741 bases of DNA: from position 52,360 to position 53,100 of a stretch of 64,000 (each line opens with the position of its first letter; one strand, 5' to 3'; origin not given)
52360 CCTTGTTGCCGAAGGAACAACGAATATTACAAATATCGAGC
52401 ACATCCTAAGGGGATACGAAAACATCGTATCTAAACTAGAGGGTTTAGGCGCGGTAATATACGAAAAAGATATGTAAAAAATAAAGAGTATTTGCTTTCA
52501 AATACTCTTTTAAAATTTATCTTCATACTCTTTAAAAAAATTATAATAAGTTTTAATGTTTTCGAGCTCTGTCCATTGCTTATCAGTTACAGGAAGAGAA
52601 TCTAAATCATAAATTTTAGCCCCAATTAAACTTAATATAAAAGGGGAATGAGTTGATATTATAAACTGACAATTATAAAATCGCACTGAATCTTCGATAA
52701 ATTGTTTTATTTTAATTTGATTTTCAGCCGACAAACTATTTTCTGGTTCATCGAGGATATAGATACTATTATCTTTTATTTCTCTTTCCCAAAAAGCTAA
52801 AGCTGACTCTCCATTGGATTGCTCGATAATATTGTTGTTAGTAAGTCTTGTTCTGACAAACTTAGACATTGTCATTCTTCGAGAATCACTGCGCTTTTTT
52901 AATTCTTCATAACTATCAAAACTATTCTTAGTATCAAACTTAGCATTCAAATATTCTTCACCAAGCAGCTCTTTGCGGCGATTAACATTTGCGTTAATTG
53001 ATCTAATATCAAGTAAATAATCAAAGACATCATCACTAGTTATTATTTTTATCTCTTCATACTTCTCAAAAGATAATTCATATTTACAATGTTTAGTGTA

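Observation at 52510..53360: Orphan ABC-type ATPase, frameshifted at a homopolymer, inserted antisense between murA and rpmE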

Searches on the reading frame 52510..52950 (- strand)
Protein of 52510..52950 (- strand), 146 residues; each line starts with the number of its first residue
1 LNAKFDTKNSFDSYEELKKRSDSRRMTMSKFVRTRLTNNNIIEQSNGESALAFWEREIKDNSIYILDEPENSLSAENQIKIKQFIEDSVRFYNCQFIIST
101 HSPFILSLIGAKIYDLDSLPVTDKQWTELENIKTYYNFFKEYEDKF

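Call 24: list_cluster_members(proteins=[P0001, window:52510-52950:-, window:53238-53360:-, window:51224-52477:+, window:8065-9414:+, window:54395-55441:+])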
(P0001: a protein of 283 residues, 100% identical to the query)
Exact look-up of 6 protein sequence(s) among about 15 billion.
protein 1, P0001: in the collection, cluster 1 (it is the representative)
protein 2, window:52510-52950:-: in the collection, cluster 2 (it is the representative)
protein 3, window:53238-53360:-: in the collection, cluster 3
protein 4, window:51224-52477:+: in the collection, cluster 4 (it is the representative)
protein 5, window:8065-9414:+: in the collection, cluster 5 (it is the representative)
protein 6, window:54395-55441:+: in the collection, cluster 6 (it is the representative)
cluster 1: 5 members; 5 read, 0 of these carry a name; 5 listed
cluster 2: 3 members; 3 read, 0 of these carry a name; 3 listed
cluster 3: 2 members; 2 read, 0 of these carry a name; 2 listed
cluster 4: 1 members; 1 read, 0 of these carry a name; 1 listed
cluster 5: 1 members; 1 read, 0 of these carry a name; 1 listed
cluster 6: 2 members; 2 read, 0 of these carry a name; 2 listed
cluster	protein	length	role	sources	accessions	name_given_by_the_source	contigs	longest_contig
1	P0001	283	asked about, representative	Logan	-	-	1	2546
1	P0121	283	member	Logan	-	-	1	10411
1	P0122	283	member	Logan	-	-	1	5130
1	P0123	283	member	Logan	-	-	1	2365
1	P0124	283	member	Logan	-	-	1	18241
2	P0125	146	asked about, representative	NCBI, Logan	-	-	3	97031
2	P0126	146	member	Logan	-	-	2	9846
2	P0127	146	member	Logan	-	-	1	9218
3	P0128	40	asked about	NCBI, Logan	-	-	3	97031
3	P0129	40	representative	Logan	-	-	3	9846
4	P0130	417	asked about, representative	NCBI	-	-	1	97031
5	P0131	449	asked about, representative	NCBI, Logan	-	-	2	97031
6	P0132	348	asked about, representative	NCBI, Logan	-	-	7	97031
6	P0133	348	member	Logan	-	-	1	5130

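Call 26: find_encoding_contigs(protein=window:52510-52950:-, flank=3000, max_places=10)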
Protein window:52510-52950:- (146 aa): 3 contigs read that carry it; 3 places shown.
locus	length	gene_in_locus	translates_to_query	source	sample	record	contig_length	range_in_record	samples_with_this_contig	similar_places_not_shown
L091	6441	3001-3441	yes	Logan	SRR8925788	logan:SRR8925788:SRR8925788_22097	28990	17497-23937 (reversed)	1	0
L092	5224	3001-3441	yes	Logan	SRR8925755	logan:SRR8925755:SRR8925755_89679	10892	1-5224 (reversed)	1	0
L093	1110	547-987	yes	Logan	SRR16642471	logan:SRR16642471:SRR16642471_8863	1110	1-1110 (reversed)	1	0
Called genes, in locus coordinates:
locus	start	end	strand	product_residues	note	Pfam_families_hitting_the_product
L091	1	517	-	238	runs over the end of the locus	PF04397:LytTR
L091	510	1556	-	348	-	PF00953:Glycos_transf_4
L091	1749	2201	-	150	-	PF02502:LacAB_rpiB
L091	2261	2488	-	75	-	PF01197:Ribosomal_L31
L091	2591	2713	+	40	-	-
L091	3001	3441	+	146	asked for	PF13304:AAA_21, PF13175:AAA_15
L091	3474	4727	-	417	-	PF00275:EPSP_synthase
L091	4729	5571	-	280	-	PF01116:F_bP_aldolase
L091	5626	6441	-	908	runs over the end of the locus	PF00512:HisKA, PF02518:HATPase_c, PF00072:Response_reg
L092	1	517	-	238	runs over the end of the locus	PF04397:LytTR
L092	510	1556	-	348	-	PF00953:Glycos_transf_4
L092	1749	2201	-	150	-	PF02502:LacAB_rpiB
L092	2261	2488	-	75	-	PF01197:Ribosomal_L31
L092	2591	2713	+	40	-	-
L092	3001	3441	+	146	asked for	PF13304:AAA_21, PF13175:AAA_15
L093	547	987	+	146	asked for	PF13304:AAA_21, PF13175:AAA_15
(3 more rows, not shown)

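Call 27: find_encoding_contigs(protein=P0126, flank=3000, max_places=10)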
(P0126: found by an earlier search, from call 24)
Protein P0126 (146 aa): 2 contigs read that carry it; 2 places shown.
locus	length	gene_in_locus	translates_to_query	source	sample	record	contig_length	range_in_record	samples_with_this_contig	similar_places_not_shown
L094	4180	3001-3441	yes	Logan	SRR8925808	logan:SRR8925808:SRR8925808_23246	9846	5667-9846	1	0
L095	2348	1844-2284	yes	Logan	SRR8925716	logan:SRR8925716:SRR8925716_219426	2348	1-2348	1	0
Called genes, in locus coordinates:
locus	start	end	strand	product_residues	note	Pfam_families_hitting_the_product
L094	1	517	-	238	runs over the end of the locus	PF04397:LytTR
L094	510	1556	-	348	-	PF00953:Glycos_transf_4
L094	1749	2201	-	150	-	PF02502:LacAB_rpiB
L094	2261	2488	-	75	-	PF01197:Ribosomal_L31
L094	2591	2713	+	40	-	-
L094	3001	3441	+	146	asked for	PF13304:AAA_21 (weak), PF13175:AAA_15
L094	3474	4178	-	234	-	?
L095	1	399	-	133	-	?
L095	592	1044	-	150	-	PF02502:LacAB_rpiB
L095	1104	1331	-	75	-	PF01197:Ribosomal_L31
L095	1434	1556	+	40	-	-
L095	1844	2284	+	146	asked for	PF13304:AAA_21 (weak), PF13175:AAA_15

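Call 28: find_encoding_contigs(protein=P0127, flank=3000, max_places=10)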
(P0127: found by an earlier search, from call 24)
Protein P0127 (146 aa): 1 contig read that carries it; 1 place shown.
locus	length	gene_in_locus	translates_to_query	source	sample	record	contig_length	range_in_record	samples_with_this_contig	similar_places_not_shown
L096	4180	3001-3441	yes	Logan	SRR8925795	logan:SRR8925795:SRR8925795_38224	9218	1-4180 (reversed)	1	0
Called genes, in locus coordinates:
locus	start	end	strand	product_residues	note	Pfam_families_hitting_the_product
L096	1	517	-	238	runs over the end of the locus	PF04397:LytTR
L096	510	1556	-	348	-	PF00953:Glycos_transf_4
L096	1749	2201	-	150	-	PF02502:LacAB_rpiB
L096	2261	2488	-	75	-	PF01197:Ribosomal_L31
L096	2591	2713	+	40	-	-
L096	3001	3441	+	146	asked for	PF13304:AAA_21, PF13175:AAA_15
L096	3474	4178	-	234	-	?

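Call 29: find_encoding_contigs(protein=P0121, flank=3000, max_places=5)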
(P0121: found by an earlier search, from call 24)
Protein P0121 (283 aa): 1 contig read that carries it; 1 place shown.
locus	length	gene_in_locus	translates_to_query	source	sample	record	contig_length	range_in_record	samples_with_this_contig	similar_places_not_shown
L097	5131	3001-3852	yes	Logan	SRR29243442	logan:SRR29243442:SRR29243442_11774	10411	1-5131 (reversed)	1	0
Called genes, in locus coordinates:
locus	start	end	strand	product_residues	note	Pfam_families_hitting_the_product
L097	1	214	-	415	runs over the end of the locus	PF14501:HATPase_c_5 (weak)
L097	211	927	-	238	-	PF04397:LytTR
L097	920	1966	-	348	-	PF00953:Glycos_transf_4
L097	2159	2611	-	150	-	PF02502:LacAB_rpiB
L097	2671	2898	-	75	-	PF01197:Ribosomal_L31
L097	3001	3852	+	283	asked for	PF13476:AAA_23, PF00005:ABC_tran (weak), PF02463:SMC_N (weak), PF13304:AAA_21, PF13175:AAA_15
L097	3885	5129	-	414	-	?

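Call 30: find_encoding_contigs(protein=P0122, flank=3000, max_places=5)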
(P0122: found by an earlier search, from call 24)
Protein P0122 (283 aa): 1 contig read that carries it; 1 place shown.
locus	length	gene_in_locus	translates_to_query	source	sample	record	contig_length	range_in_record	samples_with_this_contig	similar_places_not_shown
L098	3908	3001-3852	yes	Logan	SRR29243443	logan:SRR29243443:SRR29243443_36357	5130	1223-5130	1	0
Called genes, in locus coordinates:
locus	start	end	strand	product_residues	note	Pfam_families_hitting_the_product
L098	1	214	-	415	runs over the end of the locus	PF14501:HATPase_c_5 (weak)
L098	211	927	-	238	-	PF04397:LytTR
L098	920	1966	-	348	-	PF00953:Glycos_transf_4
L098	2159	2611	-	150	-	PF02502:LacAB_rpiB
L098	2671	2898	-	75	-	PF01197:Ribosomal_L31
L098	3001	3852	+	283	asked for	PF13476:AAA_23, PF00005:ABC_tran (weak), PF02463:SMC_N (weak), PF13304:AAA_21, PF13175:AAA_15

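Call 31: find_encoding_contigs(protein=P0124, flank=3000, max_places=5)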
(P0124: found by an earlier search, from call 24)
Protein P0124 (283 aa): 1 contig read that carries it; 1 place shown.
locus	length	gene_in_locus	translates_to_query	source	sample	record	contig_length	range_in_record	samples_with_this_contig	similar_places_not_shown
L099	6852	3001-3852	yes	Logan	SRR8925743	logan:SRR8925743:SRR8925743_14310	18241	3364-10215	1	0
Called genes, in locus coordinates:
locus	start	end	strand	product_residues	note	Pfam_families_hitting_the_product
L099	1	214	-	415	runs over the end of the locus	PF14501:HATPase_c_5 (weak)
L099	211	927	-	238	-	PF04397:LytTR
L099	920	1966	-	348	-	PF00953:Glycos_transf_4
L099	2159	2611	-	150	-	PF02502:LacAB_rpiB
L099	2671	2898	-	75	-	PF01197:Ribosomal_L31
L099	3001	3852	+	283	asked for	PF13476:AAA_23, PF00005:ABC_tran (weak), PF02463:SMC_N (weak), PF13304:AAA_21, PF13175:AAA_15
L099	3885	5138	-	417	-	PF00275:EPSP_synthase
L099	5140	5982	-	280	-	PF01116:F_bP_aldolase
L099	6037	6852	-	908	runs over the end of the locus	PF00512:HisKA, PF02518:HATPase_c, PF00072:Response_reg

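Call 32: find_encoding_contigs(protein=P0123, flank=3000, max_places=5)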
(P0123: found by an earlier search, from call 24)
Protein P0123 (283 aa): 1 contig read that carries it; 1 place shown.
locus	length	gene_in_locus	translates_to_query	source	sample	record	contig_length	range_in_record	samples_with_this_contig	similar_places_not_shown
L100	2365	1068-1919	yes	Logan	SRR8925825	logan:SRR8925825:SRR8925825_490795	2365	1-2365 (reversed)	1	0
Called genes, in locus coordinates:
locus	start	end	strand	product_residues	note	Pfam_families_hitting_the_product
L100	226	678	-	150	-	PF02502:LacAB_rpiB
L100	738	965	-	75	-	PF01197:Ribosomal_L31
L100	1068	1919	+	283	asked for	PF13476:AAA_23 (weak), PF00005:ABC_tran (weak), PF02463:SMC_N (weak), PF13304:AAA_21, PF13175:AAA_15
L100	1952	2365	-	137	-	?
